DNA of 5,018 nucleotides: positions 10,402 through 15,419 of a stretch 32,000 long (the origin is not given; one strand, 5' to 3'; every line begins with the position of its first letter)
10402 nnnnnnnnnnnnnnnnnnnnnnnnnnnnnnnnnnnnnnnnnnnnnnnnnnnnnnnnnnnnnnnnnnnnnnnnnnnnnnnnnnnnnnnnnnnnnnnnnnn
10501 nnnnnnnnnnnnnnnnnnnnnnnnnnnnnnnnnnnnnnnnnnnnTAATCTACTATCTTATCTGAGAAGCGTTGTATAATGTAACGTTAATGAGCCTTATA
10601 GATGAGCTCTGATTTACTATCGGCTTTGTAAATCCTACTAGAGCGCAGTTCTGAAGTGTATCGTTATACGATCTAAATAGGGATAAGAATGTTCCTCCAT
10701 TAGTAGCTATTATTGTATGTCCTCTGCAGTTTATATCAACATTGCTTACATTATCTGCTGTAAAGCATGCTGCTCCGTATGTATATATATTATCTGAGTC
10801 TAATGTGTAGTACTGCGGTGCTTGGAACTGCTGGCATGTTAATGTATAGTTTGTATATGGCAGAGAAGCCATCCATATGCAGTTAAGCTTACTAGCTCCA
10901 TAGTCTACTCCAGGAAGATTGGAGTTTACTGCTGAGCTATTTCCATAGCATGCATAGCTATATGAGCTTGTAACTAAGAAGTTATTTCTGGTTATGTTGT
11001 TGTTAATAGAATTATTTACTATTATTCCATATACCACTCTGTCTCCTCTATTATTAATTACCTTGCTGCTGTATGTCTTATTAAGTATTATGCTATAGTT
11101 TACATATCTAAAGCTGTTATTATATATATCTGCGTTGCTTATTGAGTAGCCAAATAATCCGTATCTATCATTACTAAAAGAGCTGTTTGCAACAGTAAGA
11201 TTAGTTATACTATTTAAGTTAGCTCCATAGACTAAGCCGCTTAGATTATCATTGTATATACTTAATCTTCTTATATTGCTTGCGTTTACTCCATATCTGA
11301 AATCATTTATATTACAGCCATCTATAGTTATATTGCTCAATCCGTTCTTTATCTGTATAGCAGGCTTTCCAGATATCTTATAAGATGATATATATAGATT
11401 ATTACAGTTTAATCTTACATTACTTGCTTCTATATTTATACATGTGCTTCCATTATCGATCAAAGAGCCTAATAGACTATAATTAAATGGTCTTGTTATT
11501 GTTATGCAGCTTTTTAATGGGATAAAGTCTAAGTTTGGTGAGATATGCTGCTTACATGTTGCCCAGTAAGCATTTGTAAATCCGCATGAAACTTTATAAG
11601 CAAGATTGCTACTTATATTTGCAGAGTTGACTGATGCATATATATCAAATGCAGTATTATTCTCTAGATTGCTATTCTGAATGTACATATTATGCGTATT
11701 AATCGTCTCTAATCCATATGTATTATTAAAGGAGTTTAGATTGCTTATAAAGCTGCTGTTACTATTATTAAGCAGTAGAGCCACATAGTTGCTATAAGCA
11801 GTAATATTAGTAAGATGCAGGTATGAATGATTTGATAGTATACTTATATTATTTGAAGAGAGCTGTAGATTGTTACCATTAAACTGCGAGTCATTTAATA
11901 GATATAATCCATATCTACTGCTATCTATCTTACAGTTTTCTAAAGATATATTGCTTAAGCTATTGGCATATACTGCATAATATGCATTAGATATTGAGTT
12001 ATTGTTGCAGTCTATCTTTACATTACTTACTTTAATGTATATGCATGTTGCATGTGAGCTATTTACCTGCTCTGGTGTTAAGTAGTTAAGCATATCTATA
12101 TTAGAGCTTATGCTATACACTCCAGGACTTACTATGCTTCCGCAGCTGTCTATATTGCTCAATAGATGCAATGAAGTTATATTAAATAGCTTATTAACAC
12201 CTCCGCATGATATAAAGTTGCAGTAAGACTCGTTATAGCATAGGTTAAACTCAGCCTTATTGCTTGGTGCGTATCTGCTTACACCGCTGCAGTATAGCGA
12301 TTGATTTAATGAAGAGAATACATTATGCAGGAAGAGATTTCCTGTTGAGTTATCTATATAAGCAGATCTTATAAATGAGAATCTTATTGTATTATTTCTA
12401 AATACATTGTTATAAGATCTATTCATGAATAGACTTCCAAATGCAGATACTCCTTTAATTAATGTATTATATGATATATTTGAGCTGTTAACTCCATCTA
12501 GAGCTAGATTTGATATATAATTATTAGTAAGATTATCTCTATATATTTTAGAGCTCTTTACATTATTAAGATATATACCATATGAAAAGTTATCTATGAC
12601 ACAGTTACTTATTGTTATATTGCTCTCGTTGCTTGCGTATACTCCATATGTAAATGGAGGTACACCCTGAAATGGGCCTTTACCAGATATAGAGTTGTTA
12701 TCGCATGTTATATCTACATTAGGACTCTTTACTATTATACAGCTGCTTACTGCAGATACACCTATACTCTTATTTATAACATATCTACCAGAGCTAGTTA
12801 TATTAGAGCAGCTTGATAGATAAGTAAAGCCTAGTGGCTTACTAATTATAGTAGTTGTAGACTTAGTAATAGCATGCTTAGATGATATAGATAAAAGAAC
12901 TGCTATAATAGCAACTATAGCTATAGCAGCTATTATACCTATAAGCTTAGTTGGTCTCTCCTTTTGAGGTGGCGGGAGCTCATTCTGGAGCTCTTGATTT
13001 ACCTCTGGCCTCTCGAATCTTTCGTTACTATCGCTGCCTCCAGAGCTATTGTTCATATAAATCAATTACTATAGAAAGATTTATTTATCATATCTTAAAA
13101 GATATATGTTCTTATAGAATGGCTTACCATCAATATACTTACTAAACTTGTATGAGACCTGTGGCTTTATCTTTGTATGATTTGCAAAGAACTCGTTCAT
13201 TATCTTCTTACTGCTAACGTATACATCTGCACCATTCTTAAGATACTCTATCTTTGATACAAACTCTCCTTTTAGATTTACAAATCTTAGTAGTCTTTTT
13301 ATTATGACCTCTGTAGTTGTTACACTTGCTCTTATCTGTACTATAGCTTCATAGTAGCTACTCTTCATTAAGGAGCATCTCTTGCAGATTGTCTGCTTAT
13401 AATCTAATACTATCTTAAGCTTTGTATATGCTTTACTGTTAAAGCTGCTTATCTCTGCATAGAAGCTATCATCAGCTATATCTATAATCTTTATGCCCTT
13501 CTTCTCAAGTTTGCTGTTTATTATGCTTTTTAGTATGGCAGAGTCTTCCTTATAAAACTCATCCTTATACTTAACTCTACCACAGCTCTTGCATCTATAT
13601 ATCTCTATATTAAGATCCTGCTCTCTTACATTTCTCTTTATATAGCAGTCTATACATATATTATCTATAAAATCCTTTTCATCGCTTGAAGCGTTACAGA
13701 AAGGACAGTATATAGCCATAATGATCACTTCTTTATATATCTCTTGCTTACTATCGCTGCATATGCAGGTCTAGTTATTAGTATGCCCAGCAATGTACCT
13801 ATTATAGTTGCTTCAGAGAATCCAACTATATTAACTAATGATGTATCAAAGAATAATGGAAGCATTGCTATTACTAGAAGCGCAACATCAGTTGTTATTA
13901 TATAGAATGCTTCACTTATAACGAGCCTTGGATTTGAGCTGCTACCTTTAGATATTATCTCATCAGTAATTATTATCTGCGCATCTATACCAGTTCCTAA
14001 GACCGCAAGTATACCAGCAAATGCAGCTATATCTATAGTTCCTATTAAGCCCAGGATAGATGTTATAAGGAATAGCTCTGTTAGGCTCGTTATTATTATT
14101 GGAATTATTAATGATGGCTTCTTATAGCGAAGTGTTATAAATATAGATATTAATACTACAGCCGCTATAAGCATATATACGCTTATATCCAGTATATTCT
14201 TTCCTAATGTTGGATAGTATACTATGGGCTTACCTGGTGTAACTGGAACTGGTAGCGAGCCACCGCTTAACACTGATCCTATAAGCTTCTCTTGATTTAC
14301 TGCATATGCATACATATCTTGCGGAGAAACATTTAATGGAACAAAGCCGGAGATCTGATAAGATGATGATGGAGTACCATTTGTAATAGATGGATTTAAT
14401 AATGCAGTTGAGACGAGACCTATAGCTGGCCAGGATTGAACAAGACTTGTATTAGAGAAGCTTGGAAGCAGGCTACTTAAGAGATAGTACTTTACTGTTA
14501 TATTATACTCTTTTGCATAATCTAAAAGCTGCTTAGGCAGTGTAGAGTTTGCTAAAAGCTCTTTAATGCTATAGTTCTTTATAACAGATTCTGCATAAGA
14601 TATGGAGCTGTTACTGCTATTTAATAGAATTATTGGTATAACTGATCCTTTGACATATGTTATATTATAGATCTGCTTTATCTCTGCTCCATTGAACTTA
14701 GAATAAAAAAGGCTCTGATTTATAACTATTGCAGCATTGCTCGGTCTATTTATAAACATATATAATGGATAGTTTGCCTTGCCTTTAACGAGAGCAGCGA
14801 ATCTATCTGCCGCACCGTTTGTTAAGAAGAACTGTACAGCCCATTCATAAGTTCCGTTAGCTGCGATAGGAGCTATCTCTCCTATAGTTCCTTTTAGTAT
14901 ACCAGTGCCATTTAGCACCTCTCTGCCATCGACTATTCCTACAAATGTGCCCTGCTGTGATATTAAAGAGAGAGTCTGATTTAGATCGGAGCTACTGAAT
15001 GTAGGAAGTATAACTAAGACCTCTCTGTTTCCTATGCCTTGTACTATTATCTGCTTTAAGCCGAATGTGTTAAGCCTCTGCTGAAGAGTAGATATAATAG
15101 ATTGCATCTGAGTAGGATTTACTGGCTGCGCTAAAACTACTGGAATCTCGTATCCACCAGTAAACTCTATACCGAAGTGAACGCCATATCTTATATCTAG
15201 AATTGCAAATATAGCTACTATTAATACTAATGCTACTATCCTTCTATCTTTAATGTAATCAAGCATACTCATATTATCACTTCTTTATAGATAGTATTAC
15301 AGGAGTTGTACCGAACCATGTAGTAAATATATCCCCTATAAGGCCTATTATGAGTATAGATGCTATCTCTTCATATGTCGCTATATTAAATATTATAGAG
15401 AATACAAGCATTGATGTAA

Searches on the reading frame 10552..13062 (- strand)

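Call 39: search_protein_families(library=pfam, proteins=[window:10552-13062:-], max_evalue=0.0001)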
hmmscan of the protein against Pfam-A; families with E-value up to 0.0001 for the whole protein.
window:10552-13062:- (836 aa): 2 families
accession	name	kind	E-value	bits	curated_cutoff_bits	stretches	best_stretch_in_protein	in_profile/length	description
PF13229.12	Beta_helix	-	5.1e-16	59.1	25.9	2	108-249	25-158/158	Right handed beta helix region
PF05048.19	NosD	-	7.3e-16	58.7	23.6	2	91-254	15-175/212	Periplasmic copper-binding protein (NosD)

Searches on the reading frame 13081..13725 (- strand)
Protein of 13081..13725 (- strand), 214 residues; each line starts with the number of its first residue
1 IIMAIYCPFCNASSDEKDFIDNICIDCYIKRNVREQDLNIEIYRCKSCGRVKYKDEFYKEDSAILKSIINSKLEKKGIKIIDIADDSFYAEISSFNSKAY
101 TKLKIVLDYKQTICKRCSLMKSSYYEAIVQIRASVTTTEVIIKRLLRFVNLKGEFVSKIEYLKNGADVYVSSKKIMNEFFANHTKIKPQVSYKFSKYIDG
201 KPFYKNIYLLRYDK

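Call 40: search_protein_families(library=pfam, proteins=[window:13081-13725:-], max_evalue=0.0001)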
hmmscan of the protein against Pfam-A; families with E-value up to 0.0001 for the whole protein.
window:13081-13725:- (214 aa): 1 family
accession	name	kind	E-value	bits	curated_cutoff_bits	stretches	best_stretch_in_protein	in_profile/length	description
PF04981.18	NMD3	-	3.7e-23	82.8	24.9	1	7-211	1-242/243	NMD3 family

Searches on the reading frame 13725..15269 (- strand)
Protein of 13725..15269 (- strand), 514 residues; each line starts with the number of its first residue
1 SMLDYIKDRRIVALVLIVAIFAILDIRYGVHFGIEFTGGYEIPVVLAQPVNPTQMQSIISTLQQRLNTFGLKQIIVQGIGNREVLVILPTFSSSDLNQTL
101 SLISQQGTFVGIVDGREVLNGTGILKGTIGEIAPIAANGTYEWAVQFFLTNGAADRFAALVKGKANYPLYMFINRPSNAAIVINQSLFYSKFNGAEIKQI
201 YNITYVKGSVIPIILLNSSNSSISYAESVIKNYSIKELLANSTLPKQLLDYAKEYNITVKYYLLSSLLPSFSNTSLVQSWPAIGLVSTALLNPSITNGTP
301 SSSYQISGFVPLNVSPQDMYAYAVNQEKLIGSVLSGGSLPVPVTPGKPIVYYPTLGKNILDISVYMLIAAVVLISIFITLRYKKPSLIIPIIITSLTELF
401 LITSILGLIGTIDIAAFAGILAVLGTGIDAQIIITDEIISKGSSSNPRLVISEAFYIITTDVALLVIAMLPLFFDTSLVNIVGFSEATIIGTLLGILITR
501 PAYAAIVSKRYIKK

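Call 40: search_protein_families(library=pfam, proteins=[window:13725-15269:-], max_evalue=0.0001)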
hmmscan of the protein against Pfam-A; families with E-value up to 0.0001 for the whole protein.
window:13725-15269:- (514 aa): 1 family
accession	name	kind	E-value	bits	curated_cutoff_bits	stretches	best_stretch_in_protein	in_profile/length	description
PF02355.23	SecD_SecF_C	-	2.3e-05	24.3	20.5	1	353-497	23-173/189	Protein export membrane protein SecD/SecF, C-terminal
